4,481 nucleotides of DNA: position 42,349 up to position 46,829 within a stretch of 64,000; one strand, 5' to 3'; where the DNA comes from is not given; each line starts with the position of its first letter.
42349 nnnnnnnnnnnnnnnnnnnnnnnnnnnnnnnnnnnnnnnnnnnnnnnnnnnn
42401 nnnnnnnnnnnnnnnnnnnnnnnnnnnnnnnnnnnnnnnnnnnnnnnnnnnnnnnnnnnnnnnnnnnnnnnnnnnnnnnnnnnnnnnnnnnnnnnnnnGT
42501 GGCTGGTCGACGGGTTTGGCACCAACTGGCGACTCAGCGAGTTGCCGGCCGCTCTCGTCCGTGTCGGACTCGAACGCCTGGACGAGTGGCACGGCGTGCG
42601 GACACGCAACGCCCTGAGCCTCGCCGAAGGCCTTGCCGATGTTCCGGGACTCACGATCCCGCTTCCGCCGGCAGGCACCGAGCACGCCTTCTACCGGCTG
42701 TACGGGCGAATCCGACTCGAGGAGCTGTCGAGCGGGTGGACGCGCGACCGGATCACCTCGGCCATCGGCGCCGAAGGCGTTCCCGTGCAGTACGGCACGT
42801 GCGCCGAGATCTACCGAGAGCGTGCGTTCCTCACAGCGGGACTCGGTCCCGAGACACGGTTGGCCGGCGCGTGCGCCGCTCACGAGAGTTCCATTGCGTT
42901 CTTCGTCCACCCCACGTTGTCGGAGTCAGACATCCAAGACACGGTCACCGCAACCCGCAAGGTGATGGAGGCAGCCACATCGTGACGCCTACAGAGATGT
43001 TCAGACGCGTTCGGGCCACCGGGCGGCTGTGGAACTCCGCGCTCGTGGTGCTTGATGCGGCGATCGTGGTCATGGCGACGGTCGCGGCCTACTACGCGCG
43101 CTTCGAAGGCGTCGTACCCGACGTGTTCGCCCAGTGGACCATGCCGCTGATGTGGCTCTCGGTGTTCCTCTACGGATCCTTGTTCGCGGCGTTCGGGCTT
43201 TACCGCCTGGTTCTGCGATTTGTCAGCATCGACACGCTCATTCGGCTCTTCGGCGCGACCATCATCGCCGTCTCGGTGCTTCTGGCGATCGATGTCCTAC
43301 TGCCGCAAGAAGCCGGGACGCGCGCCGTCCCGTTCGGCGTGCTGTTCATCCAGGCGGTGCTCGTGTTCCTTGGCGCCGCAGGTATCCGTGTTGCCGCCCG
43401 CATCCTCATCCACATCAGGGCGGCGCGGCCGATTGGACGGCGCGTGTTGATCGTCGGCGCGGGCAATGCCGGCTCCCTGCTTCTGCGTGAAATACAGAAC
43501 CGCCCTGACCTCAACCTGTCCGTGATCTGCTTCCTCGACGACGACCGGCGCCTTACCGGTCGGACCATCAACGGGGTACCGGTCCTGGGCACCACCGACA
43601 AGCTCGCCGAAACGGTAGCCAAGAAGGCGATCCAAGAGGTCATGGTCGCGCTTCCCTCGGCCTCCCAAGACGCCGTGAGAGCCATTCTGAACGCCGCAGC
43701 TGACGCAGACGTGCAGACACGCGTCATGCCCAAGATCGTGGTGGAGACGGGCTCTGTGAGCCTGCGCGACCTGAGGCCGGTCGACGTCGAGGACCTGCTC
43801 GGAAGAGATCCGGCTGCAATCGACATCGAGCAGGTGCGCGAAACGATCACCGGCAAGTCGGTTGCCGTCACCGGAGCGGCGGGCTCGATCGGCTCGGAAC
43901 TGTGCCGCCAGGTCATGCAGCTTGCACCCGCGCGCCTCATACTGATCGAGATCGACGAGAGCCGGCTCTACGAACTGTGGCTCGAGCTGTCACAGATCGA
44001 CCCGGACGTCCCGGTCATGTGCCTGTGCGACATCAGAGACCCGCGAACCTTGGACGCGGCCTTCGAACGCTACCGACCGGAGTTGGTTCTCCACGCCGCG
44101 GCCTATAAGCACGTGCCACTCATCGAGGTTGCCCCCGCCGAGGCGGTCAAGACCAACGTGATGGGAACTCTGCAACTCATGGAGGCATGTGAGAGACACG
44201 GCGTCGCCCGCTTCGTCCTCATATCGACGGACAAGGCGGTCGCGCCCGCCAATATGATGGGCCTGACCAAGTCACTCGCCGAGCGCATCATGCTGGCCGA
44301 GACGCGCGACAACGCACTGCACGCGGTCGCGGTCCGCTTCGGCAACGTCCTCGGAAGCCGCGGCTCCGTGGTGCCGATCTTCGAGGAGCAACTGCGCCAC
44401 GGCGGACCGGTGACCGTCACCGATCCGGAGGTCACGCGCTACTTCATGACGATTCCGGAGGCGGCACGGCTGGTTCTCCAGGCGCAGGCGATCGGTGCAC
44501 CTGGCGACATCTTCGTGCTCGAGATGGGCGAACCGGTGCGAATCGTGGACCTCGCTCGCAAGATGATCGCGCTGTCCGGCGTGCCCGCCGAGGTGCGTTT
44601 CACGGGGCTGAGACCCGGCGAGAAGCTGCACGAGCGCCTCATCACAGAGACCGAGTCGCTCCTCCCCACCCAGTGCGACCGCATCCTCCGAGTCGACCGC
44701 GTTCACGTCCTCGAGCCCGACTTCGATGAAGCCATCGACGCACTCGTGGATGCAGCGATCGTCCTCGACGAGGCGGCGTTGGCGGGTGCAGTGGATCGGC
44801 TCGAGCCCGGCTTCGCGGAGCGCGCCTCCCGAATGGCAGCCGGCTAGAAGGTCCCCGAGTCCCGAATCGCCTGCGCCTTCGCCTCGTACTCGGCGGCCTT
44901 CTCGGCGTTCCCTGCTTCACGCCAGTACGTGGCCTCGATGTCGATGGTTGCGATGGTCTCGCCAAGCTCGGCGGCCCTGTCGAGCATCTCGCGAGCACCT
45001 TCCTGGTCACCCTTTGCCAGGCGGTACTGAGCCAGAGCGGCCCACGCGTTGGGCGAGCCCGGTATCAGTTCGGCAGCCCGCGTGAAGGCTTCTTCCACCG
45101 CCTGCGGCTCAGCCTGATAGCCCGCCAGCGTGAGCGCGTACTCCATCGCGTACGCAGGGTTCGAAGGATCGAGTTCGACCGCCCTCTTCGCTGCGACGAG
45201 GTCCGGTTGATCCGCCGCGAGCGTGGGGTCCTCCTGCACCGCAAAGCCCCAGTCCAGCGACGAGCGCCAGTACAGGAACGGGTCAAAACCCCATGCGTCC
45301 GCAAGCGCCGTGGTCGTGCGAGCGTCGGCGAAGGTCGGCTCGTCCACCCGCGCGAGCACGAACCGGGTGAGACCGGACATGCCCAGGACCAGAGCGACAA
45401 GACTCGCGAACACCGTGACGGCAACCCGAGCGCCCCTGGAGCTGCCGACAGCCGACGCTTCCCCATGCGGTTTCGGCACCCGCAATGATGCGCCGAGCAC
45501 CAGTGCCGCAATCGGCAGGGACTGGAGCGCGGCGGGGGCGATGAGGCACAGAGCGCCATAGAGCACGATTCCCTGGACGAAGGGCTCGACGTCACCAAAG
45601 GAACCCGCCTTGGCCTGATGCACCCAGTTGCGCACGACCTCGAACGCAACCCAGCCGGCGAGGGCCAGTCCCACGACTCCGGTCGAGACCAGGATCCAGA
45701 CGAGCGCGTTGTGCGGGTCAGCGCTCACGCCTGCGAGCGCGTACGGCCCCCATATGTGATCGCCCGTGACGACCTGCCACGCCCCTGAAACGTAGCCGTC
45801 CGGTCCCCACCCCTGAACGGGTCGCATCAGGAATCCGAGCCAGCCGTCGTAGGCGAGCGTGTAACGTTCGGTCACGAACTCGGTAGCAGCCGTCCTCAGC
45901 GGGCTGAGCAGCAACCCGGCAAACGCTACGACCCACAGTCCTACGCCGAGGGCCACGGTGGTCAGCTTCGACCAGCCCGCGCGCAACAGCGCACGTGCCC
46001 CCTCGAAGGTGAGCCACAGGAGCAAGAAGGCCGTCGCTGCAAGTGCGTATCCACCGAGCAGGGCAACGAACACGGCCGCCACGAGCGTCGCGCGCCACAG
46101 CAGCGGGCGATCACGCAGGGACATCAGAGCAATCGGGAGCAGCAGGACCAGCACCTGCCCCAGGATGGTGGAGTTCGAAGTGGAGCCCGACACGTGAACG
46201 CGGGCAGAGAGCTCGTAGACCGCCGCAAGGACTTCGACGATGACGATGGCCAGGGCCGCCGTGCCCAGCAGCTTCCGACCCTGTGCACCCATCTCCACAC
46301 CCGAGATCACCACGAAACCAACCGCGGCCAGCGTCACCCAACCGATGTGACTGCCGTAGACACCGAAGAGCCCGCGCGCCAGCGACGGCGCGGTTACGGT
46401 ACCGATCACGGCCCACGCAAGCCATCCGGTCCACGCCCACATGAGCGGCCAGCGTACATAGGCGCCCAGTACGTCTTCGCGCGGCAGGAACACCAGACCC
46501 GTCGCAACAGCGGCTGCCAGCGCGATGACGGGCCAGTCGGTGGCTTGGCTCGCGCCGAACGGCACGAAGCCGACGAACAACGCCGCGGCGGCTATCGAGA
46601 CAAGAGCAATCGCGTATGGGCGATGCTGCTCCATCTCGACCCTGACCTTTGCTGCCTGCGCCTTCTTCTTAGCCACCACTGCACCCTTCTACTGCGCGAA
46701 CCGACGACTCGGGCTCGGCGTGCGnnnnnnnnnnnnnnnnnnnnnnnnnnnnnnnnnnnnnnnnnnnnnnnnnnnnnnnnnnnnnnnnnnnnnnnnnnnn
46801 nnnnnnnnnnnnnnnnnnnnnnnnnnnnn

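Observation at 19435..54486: Integrated model: a glycosylated cytochrome nanowire system in a monoderm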

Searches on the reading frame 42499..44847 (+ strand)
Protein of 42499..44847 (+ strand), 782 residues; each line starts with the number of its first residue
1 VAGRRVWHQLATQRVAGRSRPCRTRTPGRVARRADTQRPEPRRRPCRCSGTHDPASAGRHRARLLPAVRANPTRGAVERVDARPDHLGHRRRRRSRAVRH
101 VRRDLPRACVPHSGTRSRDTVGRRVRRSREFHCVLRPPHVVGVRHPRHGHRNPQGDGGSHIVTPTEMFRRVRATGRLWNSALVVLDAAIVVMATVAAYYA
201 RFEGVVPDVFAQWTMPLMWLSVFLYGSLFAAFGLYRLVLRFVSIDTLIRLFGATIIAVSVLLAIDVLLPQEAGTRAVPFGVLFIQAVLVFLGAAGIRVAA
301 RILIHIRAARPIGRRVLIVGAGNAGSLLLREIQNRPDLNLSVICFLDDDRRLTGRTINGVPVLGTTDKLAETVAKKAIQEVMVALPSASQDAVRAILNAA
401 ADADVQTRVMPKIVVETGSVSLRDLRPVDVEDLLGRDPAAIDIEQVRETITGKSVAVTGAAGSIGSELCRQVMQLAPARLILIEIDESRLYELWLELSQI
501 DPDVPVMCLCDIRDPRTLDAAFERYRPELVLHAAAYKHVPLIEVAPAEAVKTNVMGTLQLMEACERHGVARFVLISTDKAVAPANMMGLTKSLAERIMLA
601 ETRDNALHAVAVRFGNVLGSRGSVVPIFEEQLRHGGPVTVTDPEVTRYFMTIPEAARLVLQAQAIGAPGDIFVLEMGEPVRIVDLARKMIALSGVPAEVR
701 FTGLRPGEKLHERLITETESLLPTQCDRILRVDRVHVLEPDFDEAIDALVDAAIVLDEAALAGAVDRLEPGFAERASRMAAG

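Call 6: search_protein_families(library=pfam, proteins=[window:42499-44847:+])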
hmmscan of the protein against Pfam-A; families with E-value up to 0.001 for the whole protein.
window:42499-44847:+ (782 aa): 12 families
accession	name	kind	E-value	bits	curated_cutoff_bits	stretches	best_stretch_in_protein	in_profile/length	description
PF02719.21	Polysacc_synt_2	-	5.2e-106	354.5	20.2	1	455-732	1-291/293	Polysaccharide biosynthesis protein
PF01370.27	Epimerase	-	1.5e-26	93.7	20.9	1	455-668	1-233/240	NAD dependent epimerase/dehydratase family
PF13727.12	CoA_binding_3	-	1.7e-18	67.7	25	1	231-411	2-175/175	CoA-binding domain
PF16363.11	GDP_Man_Dehyd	-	1.1e-16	61.6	27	1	457-579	2-131/332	GDP-mannose 4,6 dehydratase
PF04321.23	RmlD_sub_bind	-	6.2e-15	55.5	27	1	455-622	3-156/287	RmlD substrate binding domain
PF01073.25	3Beta_HSD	-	7.3e-13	48.6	22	1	456-584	1-123/280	3-beta hydroxysteroid dehydrogenase/isomerase family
PF07993.18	NAD_binding_4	-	2.7e-05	23.9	20.1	0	530-582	92-140/258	Male sterility protein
PF02629.25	CoA_binding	-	3.2e-05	25.1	22.3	1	315-406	5-89/97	CoA binding domain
PF13460.12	NAD_binding_10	-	4e-05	24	27.2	0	459-582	1-103/184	NAD(P)H-binding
PF01118.30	Semialdhyde_dh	-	0.00018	22.4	26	0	315-405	1-91/121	Semialdehyde dehydrogenase, NAD binding domain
PF00106.31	adh_short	-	0.00024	21.1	26.6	1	453-528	1-74/195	short chain dehydrogenase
PF08659.16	KR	-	0.00026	21.4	22.6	1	456-577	4-136/180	KR domain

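Call 65: search_protein_families(library=ncbifam, proteins=[window:42499-44847:+], max_evalue=0.00001)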
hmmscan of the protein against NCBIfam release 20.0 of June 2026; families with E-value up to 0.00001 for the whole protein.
window:42499-44847:+ (782 aa): 23 families
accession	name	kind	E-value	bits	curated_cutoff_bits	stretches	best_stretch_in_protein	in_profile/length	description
TIGR03589.1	PseB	equivalog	1.9e-55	188.1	407.75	1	451-726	3-273/324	UDP-N-acetylglucosamine 4,6-dehydratase (inverting)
TIGR04130.1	FnlA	equivalog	1.4e-45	155.6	730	1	452-721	4-271/337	UDP-N-acetylglucosamine 4,6-dehydratase/5-epimerase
TIGR03025.1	EPS_sugtrans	subfamily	4.3e-26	92.1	295.55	1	185-425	2-237/445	exopolysaccharide biosynthesis polyprenyl glycosylphosphotransferase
TIGR03023.1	WcaJ_sugtrans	equivalog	8.5e-26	91.2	410.75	1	185-413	2-229/453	undecaprenyl-phosphate glucose phosphotransferase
TIGR01179.1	galE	equivalog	4.7e-18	65.1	262.3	1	455-621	2-180/332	UDP-glucose 4-epimerase GalE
TIGR01214.1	rmlD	equivalog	1.4e-13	50.6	224.05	1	455-578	2-101/285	dTDP-4-dehydrorhamnose reductase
TIGR04180.1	EDH_00030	hypoth_equivalog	1.7e-13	50.3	475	1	455-588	1-132/297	NAD-dependent 4,6-dehydratase LegB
TIGR02622.1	CDP_4_6_dhtase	equivalog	2.5e-13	49.9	278.45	1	451-581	3-133/352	CDP-glucose 4,6-dehydratase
TIGR03022.1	WbaP_sugtrans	subfamily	5.6e-13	48.9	403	1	182-414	1-226/456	undecaprenyl-phosphate galactose phosphotransferase WbaP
TIGR01181.1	dTDP_gluc_dehyt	equivalog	1.1e-12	47.7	365.1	1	455-580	2-128/321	dTDP-glucose 4,6-dehydratase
NF007956.0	PRK10675.1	subfamily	5.2e-10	39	394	1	455-577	3-124/338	UDP-glucose 4-epimerase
NF007490.0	PRK10084.1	subfamily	9.7e-10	37.9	649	1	455-566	3-113/361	dTDP-glucose 4,6-dehydratase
NF007582.0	PRK10217.1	equivalog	4.4e-09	35.9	698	1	453-565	2-113/355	dTDP-glucose 4,6-dehydratase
NF045894.1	PKS_plus_SDR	equivalog_domain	5.2e-08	31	1740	1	451-636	1156-1352/1515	type I polyketide synthase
TIGR03013.1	EpsB_2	subfamily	6.4e-08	32.1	393.35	1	187-385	4-193/443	TIGR03013 family XrtA/PEP-CTERM system glycosyltransferase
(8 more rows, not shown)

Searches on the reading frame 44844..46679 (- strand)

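Call 6: search_protein_families(library=pfam, proteins=[window:44844-46679:-])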
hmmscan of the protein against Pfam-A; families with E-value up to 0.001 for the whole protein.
window:44844-46679:- (611 aa): 1 family
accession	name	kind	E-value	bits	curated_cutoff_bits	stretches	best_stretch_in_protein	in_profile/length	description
PF13431.12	TPR_17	-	0.00012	22.5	24.4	0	532-564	2-34/34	Tetratricopeptide repeat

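Call 39: search_protein_families(library=ncbifam, proteins=[window:44844-46679:-], max_evalue=0.01)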
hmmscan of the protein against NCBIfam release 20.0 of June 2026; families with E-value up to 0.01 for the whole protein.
window:44844-46679:- (611 aa): 4 families
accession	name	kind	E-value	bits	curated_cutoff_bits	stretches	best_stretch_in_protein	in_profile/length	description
TIGR02521.1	type_IV_pilW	equivalog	0.00033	20.3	154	1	521-602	147-229/234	type IV pilus biogenesis/stability protein PilW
TIGR02552.1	LcrH_SycD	equivalog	0.0022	17.7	104.8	1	504-574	48-117/136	SycD/LcrH family type III secretion system chaperone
NF058641.1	TfpM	equivalog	0.0042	16.2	600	0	316-357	275-316/421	O-linking oligosaccharyltransferase TfpM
NF040959.1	MamA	equivalog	0.0045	16.5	200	1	498-573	129-203/204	magnetosome protein MamA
